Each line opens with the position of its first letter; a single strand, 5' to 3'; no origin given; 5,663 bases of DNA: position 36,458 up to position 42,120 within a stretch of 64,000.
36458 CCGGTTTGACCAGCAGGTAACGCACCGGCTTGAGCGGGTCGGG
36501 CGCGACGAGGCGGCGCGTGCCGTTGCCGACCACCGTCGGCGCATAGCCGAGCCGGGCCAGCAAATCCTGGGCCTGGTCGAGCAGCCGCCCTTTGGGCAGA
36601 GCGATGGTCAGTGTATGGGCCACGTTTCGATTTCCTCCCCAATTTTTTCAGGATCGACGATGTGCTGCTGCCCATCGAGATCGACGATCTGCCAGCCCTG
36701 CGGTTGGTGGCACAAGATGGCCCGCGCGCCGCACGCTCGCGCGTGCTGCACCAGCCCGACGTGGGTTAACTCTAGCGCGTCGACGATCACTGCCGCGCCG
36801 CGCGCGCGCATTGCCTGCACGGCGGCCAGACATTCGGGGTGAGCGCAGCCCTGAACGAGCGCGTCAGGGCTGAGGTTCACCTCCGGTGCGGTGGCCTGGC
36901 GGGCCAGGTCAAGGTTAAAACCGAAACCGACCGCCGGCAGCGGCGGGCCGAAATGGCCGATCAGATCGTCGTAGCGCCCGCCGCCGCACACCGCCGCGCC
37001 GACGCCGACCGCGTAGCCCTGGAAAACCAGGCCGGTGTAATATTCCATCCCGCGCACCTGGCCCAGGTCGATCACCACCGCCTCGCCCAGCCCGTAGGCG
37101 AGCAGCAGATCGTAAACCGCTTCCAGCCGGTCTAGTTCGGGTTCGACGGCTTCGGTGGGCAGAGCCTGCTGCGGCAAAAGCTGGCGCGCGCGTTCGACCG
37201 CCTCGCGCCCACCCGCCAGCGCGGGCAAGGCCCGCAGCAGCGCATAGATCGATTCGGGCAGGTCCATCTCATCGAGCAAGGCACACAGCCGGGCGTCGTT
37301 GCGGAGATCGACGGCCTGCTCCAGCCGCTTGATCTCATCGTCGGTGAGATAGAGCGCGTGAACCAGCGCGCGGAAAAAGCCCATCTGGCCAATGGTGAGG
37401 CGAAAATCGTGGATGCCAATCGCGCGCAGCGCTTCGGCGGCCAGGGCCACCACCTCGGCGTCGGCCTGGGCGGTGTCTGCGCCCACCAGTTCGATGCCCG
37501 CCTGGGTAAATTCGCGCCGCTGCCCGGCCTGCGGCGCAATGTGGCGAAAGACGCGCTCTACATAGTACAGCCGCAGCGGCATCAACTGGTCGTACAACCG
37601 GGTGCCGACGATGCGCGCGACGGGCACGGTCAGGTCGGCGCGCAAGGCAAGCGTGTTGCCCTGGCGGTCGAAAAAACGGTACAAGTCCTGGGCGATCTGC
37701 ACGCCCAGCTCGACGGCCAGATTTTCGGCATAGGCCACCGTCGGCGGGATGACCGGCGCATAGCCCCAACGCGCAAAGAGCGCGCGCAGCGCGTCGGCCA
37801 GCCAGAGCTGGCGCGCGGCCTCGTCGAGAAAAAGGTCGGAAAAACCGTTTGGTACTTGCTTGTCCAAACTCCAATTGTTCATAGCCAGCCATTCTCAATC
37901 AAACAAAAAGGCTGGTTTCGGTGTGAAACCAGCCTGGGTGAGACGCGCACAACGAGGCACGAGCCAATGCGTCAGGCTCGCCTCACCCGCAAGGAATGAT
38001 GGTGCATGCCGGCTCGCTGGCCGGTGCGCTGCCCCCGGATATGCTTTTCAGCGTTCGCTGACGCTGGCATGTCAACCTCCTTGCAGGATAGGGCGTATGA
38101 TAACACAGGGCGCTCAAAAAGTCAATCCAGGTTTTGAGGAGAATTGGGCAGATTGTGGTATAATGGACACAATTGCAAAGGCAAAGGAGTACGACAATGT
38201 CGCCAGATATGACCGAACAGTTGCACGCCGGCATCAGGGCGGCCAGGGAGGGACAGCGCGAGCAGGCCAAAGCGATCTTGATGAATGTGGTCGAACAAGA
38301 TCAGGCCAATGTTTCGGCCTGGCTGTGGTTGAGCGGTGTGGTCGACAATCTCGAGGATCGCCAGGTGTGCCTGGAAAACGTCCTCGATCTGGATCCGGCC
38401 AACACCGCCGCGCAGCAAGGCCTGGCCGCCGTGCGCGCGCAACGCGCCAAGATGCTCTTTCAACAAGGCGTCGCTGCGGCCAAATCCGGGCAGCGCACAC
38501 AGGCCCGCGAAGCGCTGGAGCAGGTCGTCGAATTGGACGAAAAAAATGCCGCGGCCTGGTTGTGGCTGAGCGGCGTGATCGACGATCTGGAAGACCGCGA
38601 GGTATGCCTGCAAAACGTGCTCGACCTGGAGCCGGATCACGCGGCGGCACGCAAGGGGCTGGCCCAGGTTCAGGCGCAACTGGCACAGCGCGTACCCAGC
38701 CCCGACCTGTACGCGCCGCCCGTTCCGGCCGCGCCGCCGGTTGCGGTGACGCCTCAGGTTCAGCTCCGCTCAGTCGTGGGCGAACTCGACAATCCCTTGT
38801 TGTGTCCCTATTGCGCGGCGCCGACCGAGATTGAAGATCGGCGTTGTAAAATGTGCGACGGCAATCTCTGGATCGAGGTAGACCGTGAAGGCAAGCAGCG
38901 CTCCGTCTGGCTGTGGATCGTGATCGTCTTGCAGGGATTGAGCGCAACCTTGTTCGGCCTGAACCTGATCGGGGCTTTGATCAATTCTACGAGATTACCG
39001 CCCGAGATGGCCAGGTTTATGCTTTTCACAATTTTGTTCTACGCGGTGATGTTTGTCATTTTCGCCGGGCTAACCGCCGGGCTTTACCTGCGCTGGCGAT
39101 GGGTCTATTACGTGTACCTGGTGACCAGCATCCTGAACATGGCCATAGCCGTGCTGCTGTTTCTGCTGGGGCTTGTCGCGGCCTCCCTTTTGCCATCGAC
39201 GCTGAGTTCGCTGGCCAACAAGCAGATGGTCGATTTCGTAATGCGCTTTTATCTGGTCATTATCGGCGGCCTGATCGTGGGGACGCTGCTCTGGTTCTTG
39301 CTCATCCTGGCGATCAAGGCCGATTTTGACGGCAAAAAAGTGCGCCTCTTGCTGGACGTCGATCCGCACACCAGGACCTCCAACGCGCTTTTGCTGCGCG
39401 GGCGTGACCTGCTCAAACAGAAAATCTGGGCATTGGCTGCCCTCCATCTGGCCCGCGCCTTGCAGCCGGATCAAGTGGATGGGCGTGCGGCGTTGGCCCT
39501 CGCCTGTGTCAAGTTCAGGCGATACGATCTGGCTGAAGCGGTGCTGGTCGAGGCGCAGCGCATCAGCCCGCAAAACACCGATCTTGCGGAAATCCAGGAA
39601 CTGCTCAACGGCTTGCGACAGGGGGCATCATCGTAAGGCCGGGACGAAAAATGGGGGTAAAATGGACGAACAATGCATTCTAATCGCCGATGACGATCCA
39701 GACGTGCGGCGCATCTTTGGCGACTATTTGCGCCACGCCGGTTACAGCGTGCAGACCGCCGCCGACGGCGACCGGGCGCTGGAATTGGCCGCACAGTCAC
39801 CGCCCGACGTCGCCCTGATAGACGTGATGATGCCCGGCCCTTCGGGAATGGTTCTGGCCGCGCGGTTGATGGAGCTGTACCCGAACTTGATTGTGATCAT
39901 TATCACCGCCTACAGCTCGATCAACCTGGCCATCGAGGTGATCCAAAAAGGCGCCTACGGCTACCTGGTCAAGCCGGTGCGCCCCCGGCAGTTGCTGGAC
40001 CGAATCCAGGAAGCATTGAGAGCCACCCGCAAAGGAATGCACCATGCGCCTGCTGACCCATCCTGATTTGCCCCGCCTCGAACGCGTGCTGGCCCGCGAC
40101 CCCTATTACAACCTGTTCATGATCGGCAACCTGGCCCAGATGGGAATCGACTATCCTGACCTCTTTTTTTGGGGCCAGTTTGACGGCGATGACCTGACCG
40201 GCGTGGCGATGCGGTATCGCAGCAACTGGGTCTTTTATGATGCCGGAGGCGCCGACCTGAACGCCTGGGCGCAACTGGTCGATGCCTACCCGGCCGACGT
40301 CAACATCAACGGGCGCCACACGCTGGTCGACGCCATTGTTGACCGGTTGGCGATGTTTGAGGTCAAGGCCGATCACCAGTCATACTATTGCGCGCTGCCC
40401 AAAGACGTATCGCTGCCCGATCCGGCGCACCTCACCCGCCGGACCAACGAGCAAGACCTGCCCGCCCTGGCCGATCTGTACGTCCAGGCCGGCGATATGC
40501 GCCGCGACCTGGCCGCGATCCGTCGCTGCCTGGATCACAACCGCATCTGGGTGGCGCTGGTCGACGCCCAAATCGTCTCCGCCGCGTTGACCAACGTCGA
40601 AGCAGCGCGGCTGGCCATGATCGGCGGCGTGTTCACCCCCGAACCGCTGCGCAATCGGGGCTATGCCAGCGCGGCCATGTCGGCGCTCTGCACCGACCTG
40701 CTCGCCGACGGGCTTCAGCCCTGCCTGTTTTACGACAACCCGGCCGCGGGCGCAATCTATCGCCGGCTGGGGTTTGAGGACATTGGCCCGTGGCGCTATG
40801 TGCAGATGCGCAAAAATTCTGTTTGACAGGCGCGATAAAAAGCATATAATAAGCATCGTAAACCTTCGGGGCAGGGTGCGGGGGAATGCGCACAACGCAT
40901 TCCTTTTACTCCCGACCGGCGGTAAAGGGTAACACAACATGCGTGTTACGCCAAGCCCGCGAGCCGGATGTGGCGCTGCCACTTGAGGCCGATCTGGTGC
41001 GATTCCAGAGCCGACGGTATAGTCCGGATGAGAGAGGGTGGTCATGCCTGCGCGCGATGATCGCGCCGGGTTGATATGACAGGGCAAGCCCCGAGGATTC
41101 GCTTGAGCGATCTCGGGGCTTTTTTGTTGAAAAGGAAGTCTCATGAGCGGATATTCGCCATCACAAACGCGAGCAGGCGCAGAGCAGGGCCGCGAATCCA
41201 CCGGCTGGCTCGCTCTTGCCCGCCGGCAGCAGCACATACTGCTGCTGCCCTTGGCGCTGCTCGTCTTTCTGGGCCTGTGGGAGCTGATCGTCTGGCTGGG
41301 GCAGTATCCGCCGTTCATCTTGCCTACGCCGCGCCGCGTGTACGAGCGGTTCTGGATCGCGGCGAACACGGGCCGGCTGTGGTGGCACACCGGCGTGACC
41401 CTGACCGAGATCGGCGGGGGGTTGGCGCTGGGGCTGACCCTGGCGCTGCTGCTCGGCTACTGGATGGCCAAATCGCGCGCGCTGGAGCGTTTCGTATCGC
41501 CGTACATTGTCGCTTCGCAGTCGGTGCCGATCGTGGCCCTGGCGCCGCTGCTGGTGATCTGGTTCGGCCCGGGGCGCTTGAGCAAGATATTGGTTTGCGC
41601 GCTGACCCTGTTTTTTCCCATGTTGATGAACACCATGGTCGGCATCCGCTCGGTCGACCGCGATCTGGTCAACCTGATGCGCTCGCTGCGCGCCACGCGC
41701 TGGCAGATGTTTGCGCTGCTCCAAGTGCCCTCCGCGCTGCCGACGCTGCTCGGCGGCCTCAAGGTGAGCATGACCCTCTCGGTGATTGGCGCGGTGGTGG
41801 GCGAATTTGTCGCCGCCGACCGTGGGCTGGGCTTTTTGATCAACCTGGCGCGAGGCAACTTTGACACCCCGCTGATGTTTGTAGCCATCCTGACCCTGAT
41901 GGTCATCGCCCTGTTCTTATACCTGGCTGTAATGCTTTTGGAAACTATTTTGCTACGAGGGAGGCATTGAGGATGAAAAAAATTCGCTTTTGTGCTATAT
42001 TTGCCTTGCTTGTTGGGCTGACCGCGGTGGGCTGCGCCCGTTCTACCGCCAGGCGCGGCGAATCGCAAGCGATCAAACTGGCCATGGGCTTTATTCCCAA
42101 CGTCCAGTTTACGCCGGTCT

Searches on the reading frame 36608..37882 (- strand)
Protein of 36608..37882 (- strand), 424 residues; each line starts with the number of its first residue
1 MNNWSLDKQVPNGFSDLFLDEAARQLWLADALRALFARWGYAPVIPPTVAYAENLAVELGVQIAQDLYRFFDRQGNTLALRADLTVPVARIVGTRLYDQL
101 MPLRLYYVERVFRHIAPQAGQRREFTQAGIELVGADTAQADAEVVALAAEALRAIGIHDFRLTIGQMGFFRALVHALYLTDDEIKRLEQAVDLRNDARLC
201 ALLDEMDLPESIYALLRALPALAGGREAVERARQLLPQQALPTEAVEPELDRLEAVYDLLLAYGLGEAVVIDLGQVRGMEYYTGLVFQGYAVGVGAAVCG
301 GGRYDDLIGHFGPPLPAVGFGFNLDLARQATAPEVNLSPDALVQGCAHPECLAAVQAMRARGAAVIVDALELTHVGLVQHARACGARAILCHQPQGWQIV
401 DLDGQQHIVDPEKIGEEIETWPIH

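Call 60: search_protein_families(library=pfam, proteins=[window:36608-37882:-], max_evalue=0.00001)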
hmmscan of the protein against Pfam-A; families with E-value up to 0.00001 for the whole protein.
window:36608-37882:- (424 aa): 2 families
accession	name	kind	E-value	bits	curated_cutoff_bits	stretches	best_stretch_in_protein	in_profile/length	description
PF13393.11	tRNA-synt_His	-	1e-79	268.4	25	1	13-325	1-306/308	Histidyl-tRNA synthetase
PF00587.30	tRNA-synt_2b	-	1.2e-06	29.1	29.3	1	68-188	1-129/179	tRNA synthetase class II core domain (G, H, P, S and T)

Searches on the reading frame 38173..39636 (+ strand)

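Call 61: search_protein_families(library=pfam, proteins=[window:38173-39636:+], max_evalue=0.00001)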
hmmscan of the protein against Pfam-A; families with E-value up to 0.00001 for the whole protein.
window:38173-39636:+ (487 aa): 6 families
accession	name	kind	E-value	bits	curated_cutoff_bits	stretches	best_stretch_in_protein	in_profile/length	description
PF14559.12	TPR_19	-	2e-11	44.5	25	0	103-133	2-32/68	Tetratricopeptide repeat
PF13181.12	TPR_8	-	1.1e-08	35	25.7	0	92-125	1-34/34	Tetratricopeptide repeat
PF13432.12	TPR_16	-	8.9e-08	32.9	32.7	0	97-133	2-38/65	Tetratricopeptide repeat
PF04049.19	ANAPC8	-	1.4e-07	31.7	23.8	0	20-67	171-218/267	Anaphase promoting complex subunit 8 / Cdc23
PF07719.23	TPR_2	-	3e-06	27.4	27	0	93-125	2-34/34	Tetratricopeptide repeat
PF13428.12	TPR_14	-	3.8e-06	27.5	23.5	0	97-132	6-41/44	Tetratricopeptide repeat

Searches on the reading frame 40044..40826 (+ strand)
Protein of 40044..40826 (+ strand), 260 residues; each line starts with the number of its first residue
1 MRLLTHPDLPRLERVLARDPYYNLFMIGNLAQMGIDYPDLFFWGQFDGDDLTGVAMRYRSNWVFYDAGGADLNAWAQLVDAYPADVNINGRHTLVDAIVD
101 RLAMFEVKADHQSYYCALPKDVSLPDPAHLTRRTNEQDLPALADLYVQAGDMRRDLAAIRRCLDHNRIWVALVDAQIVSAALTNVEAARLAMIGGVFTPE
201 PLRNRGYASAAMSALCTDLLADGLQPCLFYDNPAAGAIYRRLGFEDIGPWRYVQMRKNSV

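Call 61: search_protein_families(library=pfam, proteins=[window:40044-40826:+], max_evalue=0.00001)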
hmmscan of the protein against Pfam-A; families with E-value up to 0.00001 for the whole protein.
window:40044-40826:+ (260 aa): 4 families
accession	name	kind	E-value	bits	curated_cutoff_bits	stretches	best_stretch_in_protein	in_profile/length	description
PF00583.31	Acetyltransf_1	-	2.1e-07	31.7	20.7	1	163-244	30-116/116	Acetyltransferase (GNAT) family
PF12746.13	GNAT_acetyltran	-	1.6e-06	28.4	26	1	170-251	161-241/243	GNAT acetyltransferase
PF13527.13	Acetyltransf_9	-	1.7e-06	28.4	25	0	132-245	3-125/127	Acetyltransferase (GNAT) domain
PF13508.13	Acetyltransf_7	-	5.2e-06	27.2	27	1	165-245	2-83/84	Acetyltransferase (GNAT) domain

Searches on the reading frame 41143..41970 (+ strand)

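Call 61: search_protein_families(library=pfam, proteins=[window:41143-41970:+], max_evalue=0.00001)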
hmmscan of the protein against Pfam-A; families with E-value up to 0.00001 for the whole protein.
window:41143-41970:+ (275 aa): 1 family
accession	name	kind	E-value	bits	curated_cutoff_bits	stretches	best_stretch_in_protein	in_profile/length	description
PF00528.27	BPD_transp_1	-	1.5e-32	113.2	26.4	1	102-267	2-179/184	Binding-protein-dependent transport system inner membrane component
